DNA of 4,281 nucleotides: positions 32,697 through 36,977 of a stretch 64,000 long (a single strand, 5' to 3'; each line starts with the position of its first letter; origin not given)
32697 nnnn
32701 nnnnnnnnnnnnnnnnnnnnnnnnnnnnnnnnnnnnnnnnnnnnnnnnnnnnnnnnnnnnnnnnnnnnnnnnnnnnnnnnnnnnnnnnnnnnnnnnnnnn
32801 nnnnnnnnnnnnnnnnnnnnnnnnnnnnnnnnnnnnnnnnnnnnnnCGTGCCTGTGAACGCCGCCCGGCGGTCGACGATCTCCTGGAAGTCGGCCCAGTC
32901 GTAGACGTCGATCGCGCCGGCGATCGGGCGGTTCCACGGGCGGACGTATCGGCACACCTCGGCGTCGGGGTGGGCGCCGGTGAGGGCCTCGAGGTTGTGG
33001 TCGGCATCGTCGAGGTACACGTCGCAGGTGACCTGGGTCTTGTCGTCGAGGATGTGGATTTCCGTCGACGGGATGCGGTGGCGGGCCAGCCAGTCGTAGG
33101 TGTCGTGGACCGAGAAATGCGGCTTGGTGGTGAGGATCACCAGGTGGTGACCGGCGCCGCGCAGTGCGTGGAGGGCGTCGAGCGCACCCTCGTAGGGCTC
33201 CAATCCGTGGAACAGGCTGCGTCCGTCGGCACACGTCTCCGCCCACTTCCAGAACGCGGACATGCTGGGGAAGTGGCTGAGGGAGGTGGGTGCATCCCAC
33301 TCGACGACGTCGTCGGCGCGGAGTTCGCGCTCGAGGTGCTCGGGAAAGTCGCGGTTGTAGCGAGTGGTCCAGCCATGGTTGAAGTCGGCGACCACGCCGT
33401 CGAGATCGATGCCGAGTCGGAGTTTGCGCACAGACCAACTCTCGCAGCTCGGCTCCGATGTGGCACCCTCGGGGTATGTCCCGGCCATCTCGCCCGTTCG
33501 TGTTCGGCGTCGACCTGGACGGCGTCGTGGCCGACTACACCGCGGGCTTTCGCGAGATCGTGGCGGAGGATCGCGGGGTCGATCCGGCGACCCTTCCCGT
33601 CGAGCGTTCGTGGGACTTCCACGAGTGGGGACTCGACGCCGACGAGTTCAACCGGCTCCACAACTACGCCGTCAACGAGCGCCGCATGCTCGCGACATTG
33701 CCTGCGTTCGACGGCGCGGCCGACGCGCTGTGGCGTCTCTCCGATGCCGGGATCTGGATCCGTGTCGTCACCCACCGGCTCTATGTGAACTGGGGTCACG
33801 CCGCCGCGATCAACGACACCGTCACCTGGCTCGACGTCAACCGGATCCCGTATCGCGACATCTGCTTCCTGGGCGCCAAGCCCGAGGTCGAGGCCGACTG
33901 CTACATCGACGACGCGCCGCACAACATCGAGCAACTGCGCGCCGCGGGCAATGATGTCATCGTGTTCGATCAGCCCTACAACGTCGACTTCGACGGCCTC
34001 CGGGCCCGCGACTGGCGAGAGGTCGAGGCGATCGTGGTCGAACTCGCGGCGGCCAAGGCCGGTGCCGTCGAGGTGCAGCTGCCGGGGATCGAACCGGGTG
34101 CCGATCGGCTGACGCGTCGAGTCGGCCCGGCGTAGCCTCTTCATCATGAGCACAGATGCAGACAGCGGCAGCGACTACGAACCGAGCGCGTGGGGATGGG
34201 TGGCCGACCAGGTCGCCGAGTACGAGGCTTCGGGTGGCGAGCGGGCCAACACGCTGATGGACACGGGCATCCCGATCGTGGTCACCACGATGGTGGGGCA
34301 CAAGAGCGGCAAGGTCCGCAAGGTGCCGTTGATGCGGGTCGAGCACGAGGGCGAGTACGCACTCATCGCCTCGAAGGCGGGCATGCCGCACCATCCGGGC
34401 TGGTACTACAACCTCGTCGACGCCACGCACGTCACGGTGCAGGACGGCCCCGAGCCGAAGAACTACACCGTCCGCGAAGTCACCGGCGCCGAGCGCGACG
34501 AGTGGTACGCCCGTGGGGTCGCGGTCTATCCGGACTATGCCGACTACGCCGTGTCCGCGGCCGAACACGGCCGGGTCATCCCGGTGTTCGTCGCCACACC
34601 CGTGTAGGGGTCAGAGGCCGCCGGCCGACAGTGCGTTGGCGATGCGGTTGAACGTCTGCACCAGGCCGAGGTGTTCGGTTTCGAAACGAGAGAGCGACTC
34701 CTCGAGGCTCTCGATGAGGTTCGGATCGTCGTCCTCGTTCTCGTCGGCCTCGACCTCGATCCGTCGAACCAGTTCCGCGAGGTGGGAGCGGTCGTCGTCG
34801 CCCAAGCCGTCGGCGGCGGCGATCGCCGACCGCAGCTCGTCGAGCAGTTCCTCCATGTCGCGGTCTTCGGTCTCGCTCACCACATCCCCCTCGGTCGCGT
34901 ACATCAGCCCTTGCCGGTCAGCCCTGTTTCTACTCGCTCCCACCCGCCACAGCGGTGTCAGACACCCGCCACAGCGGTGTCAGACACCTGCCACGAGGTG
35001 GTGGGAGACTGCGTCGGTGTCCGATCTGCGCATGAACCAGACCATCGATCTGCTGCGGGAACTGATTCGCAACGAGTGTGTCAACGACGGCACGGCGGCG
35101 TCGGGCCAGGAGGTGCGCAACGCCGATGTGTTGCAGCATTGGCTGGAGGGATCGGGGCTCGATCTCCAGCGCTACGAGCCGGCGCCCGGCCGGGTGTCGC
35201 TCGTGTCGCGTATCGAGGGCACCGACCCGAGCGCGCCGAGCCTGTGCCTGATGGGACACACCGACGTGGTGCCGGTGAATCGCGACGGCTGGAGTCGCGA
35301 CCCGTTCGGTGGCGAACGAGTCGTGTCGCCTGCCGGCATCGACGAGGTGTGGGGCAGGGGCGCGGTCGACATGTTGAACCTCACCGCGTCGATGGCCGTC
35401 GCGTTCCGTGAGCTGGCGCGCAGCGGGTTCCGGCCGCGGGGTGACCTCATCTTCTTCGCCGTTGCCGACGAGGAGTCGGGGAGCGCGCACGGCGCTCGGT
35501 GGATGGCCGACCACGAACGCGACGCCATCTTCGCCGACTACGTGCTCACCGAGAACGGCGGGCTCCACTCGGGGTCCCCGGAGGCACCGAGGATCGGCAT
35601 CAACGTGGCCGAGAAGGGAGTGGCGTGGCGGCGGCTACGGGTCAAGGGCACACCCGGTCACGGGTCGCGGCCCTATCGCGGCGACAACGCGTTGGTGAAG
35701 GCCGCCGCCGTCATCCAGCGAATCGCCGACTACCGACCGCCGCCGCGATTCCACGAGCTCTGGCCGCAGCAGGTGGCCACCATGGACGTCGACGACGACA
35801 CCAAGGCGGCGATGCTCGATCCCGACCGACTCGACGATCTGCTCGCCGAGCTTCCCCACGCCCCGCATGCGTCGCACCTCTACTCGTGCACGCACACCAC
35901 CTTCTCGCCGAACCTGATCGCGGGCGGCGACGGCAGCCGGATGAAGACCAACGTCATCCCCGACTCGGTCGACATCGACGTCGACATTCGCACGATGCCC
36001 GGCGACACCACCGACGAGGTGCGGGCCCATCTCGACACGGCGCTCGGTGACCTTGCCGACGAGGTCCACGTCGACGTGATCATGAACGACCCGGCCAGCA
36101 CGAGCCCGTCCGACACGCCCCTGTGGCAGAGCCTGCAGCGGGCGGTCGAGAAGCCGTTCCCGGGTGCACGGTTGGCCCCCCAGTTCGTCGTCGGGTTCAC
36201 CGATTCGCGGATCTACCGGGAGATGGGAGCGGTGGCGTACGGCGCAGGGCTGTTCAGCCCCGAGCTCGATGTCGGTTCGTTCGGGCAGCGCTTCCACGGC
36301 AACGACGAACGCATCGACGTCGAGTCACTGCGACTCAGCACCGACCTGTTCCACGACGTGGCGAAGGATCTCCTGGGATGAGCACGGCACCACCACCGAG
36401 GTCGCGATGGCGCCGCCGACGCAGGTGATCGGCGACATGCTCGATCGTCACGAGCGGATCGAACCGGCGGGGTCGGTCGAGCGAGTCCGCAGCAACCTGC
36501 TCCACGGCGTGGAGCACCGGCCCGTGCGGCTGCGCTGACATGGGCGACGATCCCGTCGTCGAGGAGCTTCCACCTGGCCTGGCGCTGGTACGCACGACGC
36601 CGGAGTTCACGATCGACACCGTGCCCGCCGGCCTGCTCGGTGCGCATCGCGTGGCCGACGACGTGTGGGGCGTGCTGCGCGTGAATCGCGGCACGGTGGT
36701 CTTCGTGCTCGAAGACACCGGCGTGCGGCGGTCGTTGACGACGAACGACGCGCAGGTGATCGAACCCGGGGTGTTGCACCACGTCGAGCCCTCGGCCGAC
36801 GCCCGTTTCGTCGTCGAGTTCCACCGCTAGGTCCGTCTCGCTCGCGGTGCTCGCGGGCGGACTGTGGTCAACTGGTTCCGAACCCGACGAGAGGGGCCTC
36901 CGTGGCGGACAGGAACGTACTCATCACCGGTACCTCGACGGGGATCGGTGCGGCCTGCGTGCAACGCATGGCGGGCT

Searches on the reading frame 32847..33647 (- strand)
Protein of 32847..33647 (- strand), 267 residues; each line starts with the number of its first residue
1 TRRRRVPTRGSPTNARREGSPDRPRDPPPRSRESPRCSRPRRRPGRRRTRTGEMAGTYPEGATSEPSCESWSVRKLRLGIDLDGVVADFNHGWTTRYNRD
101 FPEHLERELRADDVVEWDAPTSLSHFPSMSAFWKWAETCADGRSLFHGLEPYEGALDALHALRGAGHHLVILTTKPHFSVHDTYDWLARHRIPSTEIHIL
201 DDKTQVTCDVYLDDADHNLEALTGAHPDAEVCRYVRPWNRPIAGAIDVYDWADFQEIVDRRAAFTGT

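Call 33: search_protein_families(library=pfam, proteins=[window:32847-33647:-], max_evalue=0.0001)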
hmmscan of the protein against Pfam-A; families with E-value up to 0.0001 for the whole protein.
window:32847-33647:- (267 aa): 1 family
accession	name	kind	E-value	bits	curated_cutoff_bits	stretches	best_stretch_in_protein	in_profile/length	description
PF06941.18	NT5C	-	6.3e-26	91.8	24.8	1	78-258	4-174/180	5' nucleotidase, deoxy (Pyrimidine), cytosolic type C protein (NT5C)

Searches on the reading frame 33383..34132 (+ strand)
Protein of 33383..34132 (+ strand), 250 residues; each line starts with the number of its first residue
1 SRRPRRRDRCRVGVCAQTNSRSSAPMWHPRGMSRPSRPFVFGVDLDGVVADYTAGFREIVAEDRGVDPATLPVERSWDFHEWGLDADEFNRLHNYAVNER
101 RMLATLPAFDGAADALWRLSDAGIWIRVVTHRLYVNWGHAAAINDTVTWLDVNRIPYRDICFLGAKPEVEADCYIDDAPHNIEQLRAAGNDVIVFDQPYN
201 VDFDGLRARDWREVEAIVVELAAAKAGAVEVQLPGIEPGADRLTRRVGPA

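Call 33: search_protein_families(library=pfam, proteins=[window:33383-34132:+], max_evalue=0.0001)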
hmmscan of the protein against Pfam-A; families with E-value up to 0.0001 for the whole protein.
window:33383-34132:+ (250 aa): 1 family
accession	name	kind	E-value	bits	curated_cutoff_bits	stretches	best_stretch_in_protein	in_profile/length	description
PF06941.18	NT5C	-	1.8e-34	119.6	24.8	1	40-219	3-175/180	5' nucleotidase, deoxy (Pyrimidine), cytosolic type C protein (NT5C)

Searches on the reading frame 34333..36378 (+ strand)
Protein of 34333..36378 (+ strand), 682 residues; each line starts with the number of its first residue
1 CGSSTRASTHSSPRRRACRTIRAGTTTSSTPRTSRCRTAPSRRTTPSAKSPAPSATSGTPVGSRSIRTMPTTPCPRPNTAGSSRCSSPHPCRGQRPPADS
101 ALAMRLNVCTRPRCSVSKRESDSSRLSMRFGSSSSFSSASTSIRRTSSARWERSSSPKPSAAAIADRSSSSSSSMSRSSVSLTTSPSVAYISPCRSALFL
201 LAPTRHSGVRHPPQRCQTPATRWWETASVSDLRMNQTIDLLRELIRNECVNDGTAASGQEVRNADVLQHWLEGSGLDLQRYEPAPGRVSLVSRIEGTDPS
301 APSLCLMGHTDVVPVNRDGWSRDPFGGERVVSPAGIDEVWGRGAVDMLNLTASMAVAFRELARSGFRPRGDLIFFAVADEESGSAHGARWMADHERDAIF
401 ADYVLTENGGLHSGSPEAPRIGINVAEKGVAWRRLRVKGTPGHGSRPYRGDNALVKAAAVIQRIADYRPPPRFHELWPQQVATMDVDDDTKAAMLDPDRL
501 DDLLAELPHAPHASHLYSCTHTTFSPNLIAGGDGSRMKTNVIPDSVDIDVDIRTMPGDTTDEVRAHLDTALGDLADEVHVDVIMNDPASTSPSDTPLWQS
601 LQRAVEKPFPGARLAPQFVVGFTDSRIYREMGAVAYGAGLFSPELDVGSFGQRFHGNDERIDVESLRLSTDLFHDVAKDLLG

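Call 27: search_protein_families(library=pfam, proteins=[window:34333-36378:+], max_evalue=0.001)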
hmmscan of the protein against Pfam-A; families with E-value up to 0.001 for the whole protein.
window:34333-36378:+ (682 aa): 3 families
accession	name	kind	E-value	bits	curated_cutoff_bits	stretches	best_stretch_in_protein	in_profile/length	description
PF01546.33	Peptidase_M20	-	1.5e-27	97.3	24.6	1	305-678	1-205/206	Peptidase family M20/M25/M40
PF07687.19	M20_dimer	-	2e-18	66.7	21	1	425-577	1-105/107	Peptidase dimerisation domain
PF04389.22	Peptidase_M28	-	7.9e-05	22.9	21.3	1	291-398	3-85/193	Peptidase family M28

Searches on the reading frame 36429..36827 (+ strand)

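Call 27: search_protein_families(library=pfam, proteins=[window:36429-36827:+], max_evalue=0.001)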
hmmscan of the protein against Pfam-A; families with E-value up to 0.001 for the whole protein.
window:36429-36827:+ (133 aa): 1 family
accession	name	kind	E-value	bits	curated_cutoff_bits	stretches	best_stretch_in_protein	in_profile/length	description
PF09313.17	DUF1971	-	1.4e-13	51.1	23.1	1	55-129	1-80/80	Domain of unknown function (DUF1971)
